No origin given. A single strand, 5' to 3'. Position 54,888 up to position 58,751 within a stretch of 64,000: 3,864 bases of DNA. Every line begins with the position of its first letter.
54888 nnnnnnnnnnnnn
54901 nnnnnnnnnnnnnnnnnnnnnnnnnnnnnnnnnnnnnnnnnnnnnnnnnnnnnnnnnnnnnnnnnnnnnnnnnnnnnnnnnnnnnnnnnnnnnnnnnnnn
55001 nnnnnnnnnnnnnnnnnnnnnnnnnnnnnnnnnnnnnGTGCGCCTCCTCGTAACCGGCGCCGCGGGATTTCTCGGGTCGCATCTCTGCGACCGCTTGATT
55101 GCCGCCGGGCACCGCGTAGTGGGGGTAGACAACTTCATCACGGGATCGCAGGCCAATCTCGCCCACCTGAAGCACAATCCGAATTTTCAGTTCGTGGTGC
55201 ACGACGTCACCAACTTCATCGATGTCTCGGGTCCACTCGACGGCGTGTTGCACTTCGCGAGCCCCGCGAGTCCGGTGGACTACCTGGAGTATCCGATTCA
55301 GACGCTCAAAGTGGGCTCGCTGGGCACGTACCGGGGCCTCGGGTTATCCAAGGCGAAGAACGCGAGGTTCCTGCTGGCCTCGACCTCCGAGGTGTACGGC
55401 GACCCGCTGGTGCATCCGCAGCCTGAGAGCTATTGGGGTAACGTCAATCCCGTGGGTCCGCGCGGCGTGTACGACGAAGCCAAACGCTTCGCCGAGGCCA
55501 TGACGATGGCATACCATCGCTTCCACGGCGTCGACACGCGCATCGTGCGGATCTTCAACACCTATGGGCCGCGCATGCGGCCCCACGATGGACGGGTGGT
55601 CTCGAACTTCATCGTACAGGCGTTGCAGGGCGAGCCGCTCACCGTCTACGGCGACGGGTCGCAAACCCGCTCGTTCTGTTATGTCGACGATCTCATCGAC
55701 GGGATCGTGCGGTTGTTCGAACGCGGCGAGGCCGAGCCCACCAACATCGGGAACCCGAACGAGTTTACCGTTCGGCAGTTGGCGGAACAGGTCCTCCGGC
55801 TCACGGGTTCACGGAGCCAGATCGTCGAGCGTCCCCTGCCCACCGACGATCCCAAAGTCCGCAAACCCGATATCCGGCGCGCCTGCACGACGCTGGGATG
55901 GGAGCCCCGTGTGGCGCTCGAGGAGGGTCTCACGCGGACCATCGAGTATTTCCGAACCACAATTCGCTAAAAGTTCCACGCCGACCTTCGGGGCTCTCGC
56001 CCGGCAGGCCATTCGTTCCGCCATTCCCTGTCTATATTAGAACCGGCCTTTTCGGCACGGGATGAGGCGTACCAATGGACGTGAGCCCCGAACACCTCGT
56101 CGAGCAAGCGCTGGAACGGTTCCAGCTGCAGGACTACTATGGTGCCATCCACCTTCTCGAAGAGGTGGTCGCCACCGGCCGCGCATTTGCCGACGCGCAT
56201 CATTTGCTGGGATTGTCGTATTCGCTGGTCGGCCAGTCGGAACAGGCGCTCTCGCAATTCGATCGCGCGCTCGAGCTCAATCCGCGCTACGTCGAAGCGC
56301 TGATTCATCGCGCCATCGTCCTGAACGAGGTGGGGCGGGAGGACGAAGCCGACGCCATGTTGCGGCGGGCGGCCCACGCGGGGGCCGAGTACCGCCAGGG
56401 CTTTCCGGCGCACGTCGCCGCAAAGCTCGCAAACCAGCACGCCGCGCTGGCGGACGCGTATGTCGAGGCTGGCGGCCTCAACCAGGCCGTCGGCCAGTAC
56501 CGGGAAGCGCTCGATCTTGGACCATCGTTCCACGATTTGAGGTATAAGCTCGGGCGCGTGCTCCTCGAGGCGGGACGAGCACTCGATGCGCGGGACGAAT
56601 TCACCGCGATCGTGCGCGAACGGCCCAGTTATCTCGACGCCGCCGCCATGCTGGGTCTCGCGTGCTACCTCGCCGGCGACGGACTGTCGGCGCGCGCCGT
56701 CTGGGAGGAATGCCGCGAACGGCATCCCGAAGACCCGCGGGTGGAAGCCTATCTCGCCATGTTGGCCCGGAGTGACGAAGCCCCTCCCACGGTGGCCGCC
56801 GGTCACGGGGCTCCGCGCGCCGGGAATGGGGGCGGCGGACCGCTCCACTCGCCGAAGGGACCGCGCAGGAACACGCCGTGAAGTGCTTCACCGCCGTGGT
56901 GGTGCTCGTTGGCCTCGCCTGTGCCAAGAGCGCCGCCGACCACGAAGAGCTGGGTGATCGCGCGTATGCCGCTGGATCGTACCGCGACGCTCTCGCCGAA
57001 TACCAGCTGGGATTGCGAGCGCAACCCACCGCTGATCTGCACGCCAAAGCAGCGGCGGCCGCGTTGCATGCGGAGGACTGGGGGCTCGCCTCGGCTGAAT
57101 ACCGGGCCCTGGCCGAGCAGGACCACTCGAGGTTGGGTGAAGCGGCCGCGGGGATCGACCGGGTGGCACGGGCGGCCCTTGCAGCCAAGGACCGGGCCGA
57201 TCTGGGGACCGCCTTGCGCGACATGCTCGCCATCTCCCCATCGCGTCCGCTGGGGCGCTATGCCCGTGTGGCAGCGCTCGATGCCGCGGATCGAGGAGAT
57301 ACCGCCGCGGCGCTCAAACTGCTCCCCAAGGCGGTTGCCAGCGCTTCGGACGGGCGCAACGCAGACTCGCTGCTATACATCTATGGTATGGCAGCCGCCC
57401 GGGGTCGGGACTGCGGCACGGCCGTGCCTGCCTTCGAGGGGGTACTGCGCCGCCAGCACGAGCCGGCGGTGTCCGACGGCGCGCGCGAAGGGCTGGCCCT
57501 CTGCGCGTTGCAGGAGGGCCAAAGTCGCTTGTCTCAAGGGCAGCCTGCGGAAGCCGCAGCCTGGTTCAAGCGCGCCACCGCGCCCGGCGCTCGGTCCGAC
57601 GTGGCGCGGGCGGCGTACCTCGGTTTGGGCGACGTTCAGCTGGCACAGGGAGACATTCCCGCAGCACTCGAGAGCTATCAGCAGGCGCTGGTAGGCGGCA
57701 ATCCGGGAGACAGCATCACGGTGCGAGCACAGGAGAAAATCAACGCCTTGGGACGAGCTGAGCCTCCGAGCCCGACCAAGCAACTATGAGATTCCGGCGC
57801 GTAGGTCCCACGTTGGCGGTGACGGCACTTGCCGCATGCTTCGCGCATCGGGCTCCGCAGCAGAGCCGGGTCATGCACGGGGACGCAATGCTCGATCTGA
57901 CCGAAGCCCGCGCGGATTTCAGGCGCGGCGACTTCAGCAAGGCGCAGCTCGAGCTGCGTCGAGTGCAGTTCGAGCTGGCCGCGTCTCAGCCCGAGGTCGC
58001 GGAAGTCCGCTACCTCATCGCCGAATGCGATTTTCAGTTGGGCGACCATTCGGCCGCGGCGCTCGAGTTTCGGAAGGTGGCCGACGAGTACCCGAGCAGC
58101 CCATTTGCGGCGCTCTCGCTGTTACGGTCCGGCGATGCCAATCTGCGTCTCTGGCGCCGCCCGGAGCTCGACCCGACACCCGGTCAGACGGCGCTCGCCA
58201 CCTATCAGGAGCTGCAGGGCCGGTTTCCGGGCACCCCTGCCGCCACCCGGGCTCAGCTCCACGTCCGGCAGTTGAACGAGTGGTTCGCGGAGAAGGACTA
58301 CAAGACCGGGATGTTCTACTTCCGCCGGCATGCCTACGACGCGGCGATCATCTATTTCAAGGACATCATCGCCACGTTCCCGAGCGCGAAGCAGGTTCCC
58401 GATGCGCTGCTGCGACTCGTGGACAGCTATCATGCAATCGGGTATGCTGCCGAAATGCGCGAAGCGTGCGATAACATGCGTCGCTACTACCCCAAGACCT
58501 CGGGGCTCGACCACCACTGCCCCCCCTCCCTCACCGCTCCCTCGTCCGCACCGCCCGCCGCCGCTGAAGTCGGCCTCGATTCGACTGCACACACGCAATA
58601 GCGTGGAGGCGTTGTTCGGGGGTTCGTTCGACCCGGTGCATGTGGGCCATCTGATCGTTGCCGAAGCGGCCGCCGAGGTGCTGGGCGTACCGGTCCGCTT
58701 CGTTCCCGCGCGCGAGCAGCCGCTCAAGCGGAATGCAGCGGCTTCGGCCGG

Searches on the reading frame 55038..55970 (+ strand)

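Call 59: search_protein_families(library=pfam, proteins=[window:55038-55970:+], max_evalue=0.0001)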
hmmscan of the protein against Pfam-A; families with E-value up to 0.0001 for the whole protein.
window:55038-55970:+ (310 aa): 5 families
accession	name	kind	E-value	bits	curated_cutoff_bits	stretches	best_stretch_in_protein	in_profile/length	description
PF01370.27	Epimerase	-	6.5e-50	170.2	20.9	1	4-238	2-240/240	NAD dependent epimerase/dehydratase family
PF16363.11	GDP_Man_Dehyd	-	8.9e-50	170.4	27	1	4-300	1-331/332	GDP-mannose 4,6 dehydratase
PF01073.25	3Beta_HSD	-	4e-08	33.1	22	1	4-221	1-223/280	3-beta hydroxysteroid dehydrogenase/isomerase family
PF04321.23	RmlD_sub_bind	-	1.3e-07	31.5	27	1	1-263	1-238/287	RmlD substrate binding domain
PF02719.21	Polysacc_synt_2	-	1.8e-06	27.8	20.2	0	139-261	132-252/293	Polysaccharide biosynthesis protein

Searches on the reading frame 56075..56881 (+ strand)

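Call 59: search_protein_families(library=pfam, proteins=[window:56075-56881:+], max_evalue=0.0001)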
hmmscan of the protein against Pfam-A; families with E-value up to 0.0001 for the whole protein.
window:56075-56881:+ (268 aa): 13 families
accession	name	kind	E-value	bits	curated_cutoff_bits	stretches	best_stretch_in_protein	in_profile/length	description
PF13432.12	TPR_16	-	1.9e-15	57.4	32.7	2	124-185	2-63/65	Tetratricopeptide repeat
PF13414.12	TPR_11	-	2.6e-15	56.2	26.8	1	127-167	2-42/42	TPR repeat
PF13431.12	TPR_17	-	2e-14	53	24.4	0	62-92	2-32/34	Tetratricopeptide repeat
PF13428.12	TPR_14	-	3.5e-13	49.2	23.5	0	122-161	4-43/44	Tetratricopeptide repeat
PF14559.12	TPR_19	-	6.7e-13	49.2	25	1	130-186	2-58/68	Tetratricopeptide repeat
PF07719.23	TPR_2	-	1.1e-12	47.5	27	1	39-71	1-33/34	Tetratricopeptide repeat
PF00515.34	TPR_1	-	1e-09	38.2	27.8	1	39-72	1-34/34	Tetratricopeptide repeat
PF13181.12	TPR_8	-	1.8e-08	34.3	25.7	0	39-71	1-33/34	Tetratricopeptide repeat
PF23914.1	TPR_CcmH_CycH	-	4.8e-08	33.4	42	0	125-220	56-154/158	Cytochrome c-type biogenesis protein H TPR domain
PF13424.12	TPR_12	-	2.6e-07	31.2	30.1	0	39-99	3-71/77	Tetratricopeptide repeat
PF12895.13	ANAPC3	-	7.8e-07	29.7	27.2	0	19-98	3-81/82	Anaphase-promoting complex, cyclosome, subunit 3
PF13174.12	TPR_6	-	1.9e-06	28.5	26.3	0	156-184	3-31/33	Tetratricopeptide repeat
PF24575.1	TPR_Slam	-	6.4e-06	27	35.2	0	127-176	55-104/104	Surface lipoprotein assembly modifier, N-terminal TPR repeats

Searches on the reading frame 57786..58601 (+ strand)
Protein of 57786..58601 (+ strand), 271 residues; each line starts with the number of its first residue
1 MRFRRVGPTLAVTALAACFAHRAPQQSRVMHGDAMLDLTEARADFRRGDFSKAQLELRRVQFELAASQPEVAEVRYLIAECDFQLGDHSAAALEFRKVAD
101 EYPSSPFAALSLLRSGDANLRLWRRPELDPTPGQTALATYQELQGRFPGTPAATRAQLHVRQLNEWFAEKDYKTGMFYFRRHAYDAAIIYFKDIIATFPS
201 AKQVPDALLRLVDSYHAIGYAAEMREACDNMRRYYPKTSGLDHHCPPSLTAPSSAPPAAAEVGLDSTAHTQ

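Call 59: search_protein_families(library=pfam, proteins=[window:57786-58601:+], max_evalue=0.0001)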
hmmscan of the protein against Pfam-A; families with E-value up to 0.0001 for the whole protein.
window:57786-58601:+ (271 aa): 6 families
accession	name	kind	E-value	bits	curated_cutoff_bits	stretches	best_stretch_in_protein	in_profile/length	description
PF13525.12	YfiO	-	3.5e-19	69.8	25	1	39-226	10-199/203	Outer membrane lipoprotein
PF13174.12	TPR_6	-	1.4e-10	41.5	26.3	0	73-105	1-33/33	Tetratricopeptide repeat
PF13432.12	TPR_16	-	5.4e-09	36.8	32.7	1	38-106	1-65/65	Tetratricopeptide repeat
PF13428.12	TPR_14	-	1.4e-07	31.9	23.5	0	73-112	2-41/44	Tetratricopeptide repeat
PF14559.12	TPR_19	-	1.6e-06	28.8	25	0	65-109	18-63/68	Tetratricopeptide repeat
PF07719.23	TPR_2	-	8e-06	26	27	0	72-104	1-33/34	Tetratricopeptide repeat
